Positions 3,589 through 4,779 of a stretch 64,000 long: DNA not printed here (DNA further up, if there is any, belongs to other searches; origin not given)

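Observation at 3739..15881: Thermotoga-type inositol catabolic cluster variant with alternating duplicated kinase/TIM-barrel modules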

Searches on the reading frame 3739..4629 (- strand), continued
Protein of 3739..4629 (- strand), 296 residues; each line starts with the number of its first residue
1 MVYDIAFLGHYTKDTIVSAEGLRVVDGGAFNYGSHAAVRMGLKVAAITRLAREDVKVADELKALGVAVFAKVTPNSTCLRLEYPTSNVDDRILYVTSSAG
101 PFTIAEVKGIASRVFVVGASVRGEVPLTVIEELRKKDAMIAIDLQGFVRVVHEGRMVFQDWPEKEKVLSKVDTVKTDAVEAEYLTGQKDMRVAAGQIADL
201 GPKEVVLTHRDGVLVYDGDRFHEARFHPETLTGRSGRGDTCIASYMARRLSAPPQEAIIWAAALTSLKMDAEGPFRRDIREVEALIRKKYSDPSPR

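Call 47: list_cluster_members(proteins=[window:3739-4629:-, window:4657-5469:-, window:13750-14781:-, window:7429-8544:-])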
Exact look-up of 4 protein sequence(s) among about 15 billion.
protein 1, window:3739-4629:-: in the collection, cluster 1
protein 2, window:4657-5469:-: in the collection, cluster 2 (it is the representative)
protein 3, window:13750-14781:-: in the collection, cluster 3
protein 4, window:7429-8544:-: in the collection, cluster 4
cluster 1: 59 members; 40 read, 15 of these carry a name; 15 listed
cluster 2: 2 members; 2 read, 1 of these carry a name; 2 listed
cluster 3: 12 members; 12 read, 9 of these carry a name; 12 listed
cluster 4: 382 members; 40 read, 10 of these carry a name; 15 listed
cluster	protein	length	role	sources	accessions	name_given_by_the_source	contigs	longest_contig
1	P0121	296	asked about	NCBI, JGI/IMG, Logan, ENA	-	sugar/nucleoside kinase (ribokinase family)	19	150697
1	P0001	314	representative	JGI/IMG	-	sugar/nucleoside kinase (ribokinase family)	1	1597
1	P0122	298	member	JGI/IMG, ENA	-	sugar/nucleoside kinase (ribokinase family)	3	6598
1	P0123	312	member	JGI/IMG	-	sugar/nucleoside kinase (ribokinase family)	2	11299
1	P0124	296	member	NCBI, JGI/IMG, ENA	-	sugar/nucleoside kinase (ribokinase family)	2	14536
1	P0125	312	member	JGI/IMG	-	sugar/nucleoside kinase (ribokinase family)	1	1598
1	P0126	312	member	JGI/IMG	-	sugar/nucleoside kinase (ribokinase family)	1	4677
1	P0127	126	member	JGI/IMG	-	sugar/nucleoside kinase (ribokinase family)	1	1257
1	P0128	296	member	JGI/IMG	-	sugar/nucleoside kinase (ribokinase family)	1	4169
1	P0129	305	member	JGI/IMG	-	sugar/nucleoside kinase (ribokinase family)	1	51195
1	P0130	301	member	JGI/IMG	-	sugar/nucleoside kinase (ribokinase family)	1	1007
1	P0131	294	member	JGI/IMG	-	sugar/nucleoside kinase (ribokinase family)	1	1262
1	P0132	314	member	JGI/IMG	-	sugar/nucleoside kinase (ribokinase family)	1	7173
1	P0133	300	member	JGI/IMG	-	sugar/nucleoside kinase (ribokinase family)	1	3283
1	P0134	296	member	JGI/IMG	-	sugar/nucleoside kinase (ribokinase family)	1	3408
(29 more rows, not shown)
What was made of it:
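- JGI names SBP1 an iron(III) transport protein (call 47).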

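Call 75: search_protein_families(library=ncbifam, proteins=[L055:7487-8569:+, L073:5822-6892:+, L070:6715-7773:+, L023:7283-8491:+], max_evalue=1e-20)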
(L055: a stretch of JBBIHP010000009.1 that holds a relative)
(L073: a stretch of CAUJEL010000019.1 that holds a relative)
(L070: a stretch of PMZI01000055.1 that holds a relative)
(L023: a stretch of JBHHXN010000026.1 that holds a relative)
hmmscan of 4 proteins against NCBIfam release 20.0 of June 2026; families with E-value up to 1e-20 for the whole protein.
L055:7487-8569:+ (361 aa): 15 families
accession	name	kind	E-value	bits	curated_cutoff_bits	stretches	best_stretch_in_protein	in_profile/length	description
TIGR00692.1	tdh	equivalog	6.1e-52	176.7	458.35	1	29-338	11-326/340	L-threonine 3-dehydrogenase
NF041097.1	keto_inos_dh_IolM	equivalog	7.5e-50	169.7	450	1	28-340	39-377/389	scyllo-inosose 3-dehydrogenase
NF003808.0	PRK05396.1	equivalog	1.2e-47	162.5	380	1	29-339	13-327/341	L-threonine 3-dehydrogenase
NF007489.0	PRK10083.1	equivalog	1.4e-39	136.1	376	1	18-339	1-322/339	Zn-dependent oxidoreductase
NF006940.0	PRK09422.1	equivalog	1.1e-36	126.4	344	1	31-307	14-291/338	alcohol dehydrogenase AdhP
NF007642.0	PRK10309.1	equivalog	1.6e-31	109.8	550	1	18-308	1-295/347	galactitol-1-phosphate 5-dehydrogenase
NF007375.0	PRK09880.1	equivalog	1.9e-30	105.8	469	1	42-334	27-324/344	L-idonate 5-dehydrogenase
TIGR02824.1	quinone_pig3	subfamily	9.6e-28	97.1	296.8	0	123-301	81-264/325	putative NAD(P)H quinone oxidoreductase, PIG3 family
NF010344.0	PRK13771.1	subfamily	1.7e-27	96.3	349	1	29-335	13-315/334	putative alcohol dehydrogenase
TIGR03366.1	HpnZ_proposed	hypoth_equivalog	1.6e-26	93.3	328.1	1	41-299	4-278/315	putative phosphonate catabolism associated alcohol dehydrogenase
TIGR02818.1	adh_III_F_hyde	equivalog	3.7e-24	85.5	543.95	0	42-125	26-110/368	S-(hydroxymethyl)glutathione dehydrogenase/class III alcohol dehydrogenase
TIGR03451.1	mycoS_dep_FDH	equivalog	2e-23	82.8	512.9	1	41-340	25-346/358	S-(hydroxymethyl)mycothiol dehydrogenase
TIGR03201.1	dearomat_had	equivalog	5e-23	81.7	338.65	1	26-337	7-333/349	6-hydroxycyclohex-1-ene-1-carbonyl-CoA dehydrogenase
TIGR03989.1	Rxyl_3153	subfamily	5.6e-23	81.8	440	0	43-120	27-105/370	NDMA-dependent alcohol dehydrogenase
NF041172.1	AcrlCoa_red_Thmprot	equivalog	9.8e-22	77.3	500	1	24-340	7-321/334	acryloyl-CoA reductase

L073:5822-6892:+ (357 aa): 17 families
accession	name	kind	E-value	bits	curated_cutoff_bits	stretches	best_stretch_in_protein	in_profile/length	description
NF041097.1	keto_inos_dh_IolM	equivalog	6.9e-55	186.3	450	1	12-334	27-375/389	scyllo-inosose 3-dehydrogenase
NF003808.0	PRK05396.1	equivalog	1.4e-48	165.5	380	1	24-333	12-325/341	L-threonine 3-dehydrogenase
TIGR00692.1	tdh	equivalog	3.8e-48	164.3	458.35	1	25-333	11-325/340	L-threonine 3-dehydrogenase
NF007489.0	PRK10083.1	equivalog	3.1e-39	134.9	376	1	17-333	4-320/339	Zn-dependent oxidoreductase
NF007642.0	PRK10309.1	equivalog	2.2e-36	125.8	550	1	14-311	1-302/347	galactitol-1-phosphate 5-dehydrogenase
NF006940.0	PRK09422.1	equivalog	3.6e-33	114.9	344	1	15-301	2-289/338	alcohol dehydrogenase AdhP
NF007375.0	PRK09880.1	equivalog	2.7e-31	108.6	469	1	38-331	27-325/344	L-idonate 5-dehydrogenase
TIGR03366.1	HpnZ_proposed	hypoth_equivalog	4.6e-30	104.9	328.1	1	38-313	5-297/315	putative phosphonate catabolism associated alcohol dehydrogenase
NF010344.0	PRK13771.1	subfamily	2.9e-29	102.1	349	1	14-327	1-311/334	putative alcohol dehydrogenase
TIGR03451.1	mycoS_dep_FDH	equivalog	4.7e-28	98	512.9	1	24-336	13-346/358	S-(hydroxymethyl)mycothiol dehydrogenase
TIGR02824.1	quinone_pig3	subfamily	6.8e-28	97.6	296.8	0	121-297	83-264/325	putative NAD(P)H quinone oxidoreductase, PIG3 family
TIGR03989.1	Rxyl_3153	subfamily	2.3e-27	96.2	440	0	15-116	4-105/370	NDMA-dependent alcohol dehydrogenase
NF041172.1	AcrlCoa_red_Thmprot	equivalog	2.3e-24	86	500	1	14-330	1-315/334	acryloyl-CoA reductase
TIGR02819.1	fdhA_non_GSH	equivalog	2.4e-23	82.4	636.95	1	16-253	5-268/397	formaldehyde dehydrogenase, glutathione-independent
NF047908.1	AldhRedAhr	equivalog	3.8e-22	78.6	470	1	37-303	27-291/335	NADPH-dependent aldehyde reductase Ahr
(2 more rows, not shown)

L070:6715-7773:+ (353 aa): 16 families
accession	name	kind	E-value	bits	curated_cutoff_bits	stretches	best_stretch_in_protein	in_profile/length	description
NF041097.1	keto_inos_dh_IolM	equivalog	1.1e-52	179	450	1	19-331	38-376/389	scyllo-inosose 3-dehydrogenase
TIGR00692.1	tdh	equivalog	9.4e-51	172.8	458.35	1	21-330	11-326/340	L-threonine 3-dehydrogenase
NF003808.0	PRK05396.1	equivalog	8.9e-48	162.9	380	1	10-330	1-326/341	L-threonine 3-dehydrogenase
NF007489.0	PRK10083.1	equivalog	5.6e-42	143.9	376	1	10-330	1-321/339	Zn-dependent oxidoreductase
NF006940.0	PRK09422.1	equivalog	1.1e-40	139.7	344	1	10-297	1-289/338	alcohol dehydrogenase AdhP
NF007642.0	PRK10309.1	equivalog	6e-35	121.1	550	1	10-328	1-329/347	galactitol-1-phosphate 5-dehydrogenase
TIGR03366.1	HpnZ_proposed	hypoth_equivalog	8.4e-34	117.2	328.1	1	33-291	4-278/315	putative phosphonate catabolism associated alcohol dehydrogenase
NF007375.0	PRK09880.1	equivalog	2.7e-30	105.3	469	1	11-324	6-322/344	L-idonate 5-dehydrogenase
NF010344.0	PRK13771.1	subfamily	1.8e-29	102.8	349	1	10-324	1-312/334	putative alcohol dehydrogenase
TIGR02824.1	quinone_pig3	subfamily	2.7e-27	95.6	296.8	0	115-296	81-267/325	putative NAD(P)H quinone oxidoreductase, PIG3 family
TIGR02822.1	adh_fam_2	subfamily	2.2e-26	92.8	283.5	1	19-261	13-248/329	zinc-binding alcohol dehydrogenase family protein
NF041172.1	AcrlCoa_red_Thmprot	equivalog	2.6e-26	92.4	500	1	10-330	1-319/334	acryloyl-CoA reductase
TIGR03989.1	Rxyl_3153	subfamily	4.9e-26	91.8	440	0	12-113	5-106/370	NDMA-dependent alcohol dehydrogenase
TIGR03451.1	mycoS_dep_FDH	equivalog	6.1e-25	87.8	512.9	1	23-332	16-346/358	S-(hydroxymethyl)mycothiol dehydrogenase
NF047908.1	AldhRedAhr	equivalog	6.5e-22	77.9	470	1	33-297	27-289/335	NADPH-dependent aldehyde reductase Ahr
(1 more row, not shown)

L023:7283-8491:+ (403 aa): 10 families
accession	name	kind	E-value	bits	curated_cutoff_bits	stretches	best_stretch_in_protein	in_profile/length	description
NF041097.1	keto_inos_dh_IolM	equivalog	4.4e-148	493.1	450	1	9-397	1-386/389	scyllo-inosose 3-dehydrogenase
NF003808.0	PRK05396.1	equivalog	2.1e-49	168.2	380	1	42-383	7-323/341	L-threonine 3-dehydrogenase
TIGR00692.1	tdh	equivalog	1.8e-45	155.5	458.35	1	48-383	11-323/340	L-threonine 3-dehydrogenase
NF007489.0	PRK10083.1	equivalog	2.4e-32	112.2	376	1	46-393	10-329/339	Zn-dependent oxidoreductase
TIGR03989.1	Rxyl_3153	subfamily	3.8e-31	108.7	440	0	162-383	137-353/370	NDMA-dependent alcohol dehydrogenase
NF007375.0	PRK09880.1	equivalog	4.7e-28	97.9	469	1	60-302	27-250/344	L-idonate 5-dehydrogenase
TIGR03451.1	mycoS_dep_FDH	equivalog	5.4e-28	97.8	512.9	0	208-389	167-347/358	S-(hydroxymethyl)mycothiol dehydrogenase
NF007642.0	PRK10309.1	equivalog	6.4e-28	98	550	1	47-306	11-248/347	galactitol-1-phosphate 5-dehydrogenase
TIGR03366.1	HpnZ_proposed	hypoth_equivalog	4.7e-26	91.7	328.1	1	58-348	3-280/315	putative phosphonate catabolism associated alcohol dehydrogenase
TIGR03201.1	dearomat_had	equivalog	2.1e-22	79.7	338.65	1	53-302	16-243/349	6-hydroxycyclohex-1-ene-1-carbonyl-CoA dehydrogenase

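Call 76: search_protein_families(library=pfam, proteins=[L055:10951-11970:+, L055:4477-7377:+, L083:9702-11051:+, L083:11144-12760:+, L083:12756-13802:+, L083:13806-16583:+, L055:16783-18831:+, L073:17515-19551:+, L057:2282-4990:+, L055:7487-8569:+], max_evalue=0.00001)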
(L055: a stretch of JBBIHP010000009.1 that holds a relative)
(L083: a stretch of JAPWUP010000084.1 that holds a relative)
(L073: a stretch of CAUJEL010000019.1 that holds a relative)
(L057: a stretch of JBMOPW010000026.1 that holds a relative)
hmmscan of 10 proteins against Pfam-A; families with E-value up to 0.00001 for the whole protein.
L055:10951-11970:+ (340 aa): 1 family
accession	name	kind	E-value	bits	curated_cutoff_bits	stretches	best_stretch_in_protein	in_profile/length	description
PF00149.33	Metallophos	-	2.3e-17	64.5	21.5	1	62-271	2-190/191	Calcineurin-like phosphoesterase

L055:4477-7377:+ (967 aa): 7 families
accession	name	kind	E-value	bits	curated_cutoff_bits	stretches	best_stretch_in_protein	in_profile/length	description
PF02913.24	FAD-oxidase_C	-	2e-48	165.7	21.2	1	288-531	3-245/248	FAD linked oxidases, C-terminal domain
PF01565.28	FAD_binding_4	-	7.1e-32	110.4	26.4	1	67-201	1-137/139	FAD binding domain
PF02754.22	CCG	-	1.3e-16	60.9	20.6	1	861-944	1-84/85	Cysteine-rich domain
PF13183.11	Fer4_8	-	2.9e-10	41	27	1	569-641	1-67/68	4Fe-4S dicluster domain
PF13534.11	Fer4_17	-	2.2e-09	38.2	22.2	1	572-642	1-60/61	4Fe-4S dicluster domain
PF12838.12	Fer4_7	-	2.8e-07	31.3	27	1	572-641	1-51/52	4Fe-4S dicluster domain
PF13237.11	Fer4_10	-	6.2e-07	29.7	25.5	1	570-639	6-53/53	4Fe-4S dicluster domain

L083:9702-11051:+ (450 aa): 0 families

L083:11144-12760:+ (539 aa): 1 family
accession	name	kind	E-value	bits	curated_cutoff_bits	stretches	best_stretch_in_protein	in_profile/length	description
PF06917.19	Pectate_lyase_2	-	2.9e-16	59.7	26.6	1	127-241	30-148/491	Periplasmic pectate lyase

L083:12756-13802:+ (349 aa): 0 families

L083:13806-16583:+ (926 aa): 1 family
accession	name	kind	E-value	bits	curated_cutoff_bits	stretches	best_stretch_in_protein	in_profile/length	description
PF01436.27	NHL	-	2.8e-12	46.5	20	0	217-242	1-27/28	NHL repeat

L055:16783-18831:+ (683 aa): 2 families
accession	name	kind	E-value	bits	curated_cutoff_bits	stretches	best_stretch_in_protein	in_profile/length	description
PF13229.12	Beta_helix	-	7e-13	48.9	25.9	1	325-493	11-158/158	Right handed beta helix region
PF05048.19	NosD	-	3.3e-09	36.9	23.6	1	309-500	38-176/212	Periplasmic copper-binding protein (NosD)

L073:17515-19551:+ (679 aa): 4 families
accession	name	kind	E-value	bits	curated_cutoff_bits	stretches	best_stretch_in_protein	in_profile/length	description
PF02518.31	HATPase_c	-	1.8e-21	77.1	26.4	1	567-678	5-108/111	Histidine kinase-, DNA gyrase B-, and HSP90-like ATPase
PF00672.30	HAMP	-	1.1e-09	38.9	25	1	318-368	2-52/53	HAMP domain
PF02743.24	dCache_1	-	6.4e-09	36.1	45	1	41-272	2-229/240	Cache domain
PF00512.31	HisKA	-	4e-06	27.2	26.9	0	429-513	2-62/66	His Kinase A (phospho-acceptor) domain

L057:2282-4990:+ (903 aa): 5 families
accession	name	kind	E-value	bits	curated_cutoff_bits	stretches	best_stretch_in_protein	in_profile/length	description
PF13205.12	Big_5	-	9.9e-27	94.2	23.6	2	399-506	2-105/105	Bacterial Ig-like domain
PF01520.23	Amidase_3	-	5e-18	66.2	27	1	98-257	2-148/174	N-acetylmuramoyl-L-alanine amidase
PF13860.13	FlgD_ig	-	5.3e-09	36.4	27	1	835-888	20-73/79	FlgD Ig-like domain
PF13585.12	CHU_C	-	2.7e-07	31.1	27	1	837-892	26-74/86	CHU_C Type IX secretion signal domain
PF18962.6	Por_Secre_tail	-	7.5e-06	26.6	27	0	818-899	2-73/75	Secretion system C-terminal sorting domain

L055:7487-8569:+ (361 aa): 2 families
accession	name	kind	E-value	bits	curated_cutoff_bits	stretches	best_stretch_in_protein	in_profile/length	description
PF08240.17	ADH_N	-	1e-29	103.3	23.5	1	42-152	2-104/104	Alcohol dehydrogenase GroES-like domain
PF00107.32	ADH_zinc_N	-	2.3e-19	70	31.8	1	190-311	1-125/129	Zinc-binding dehydrogenase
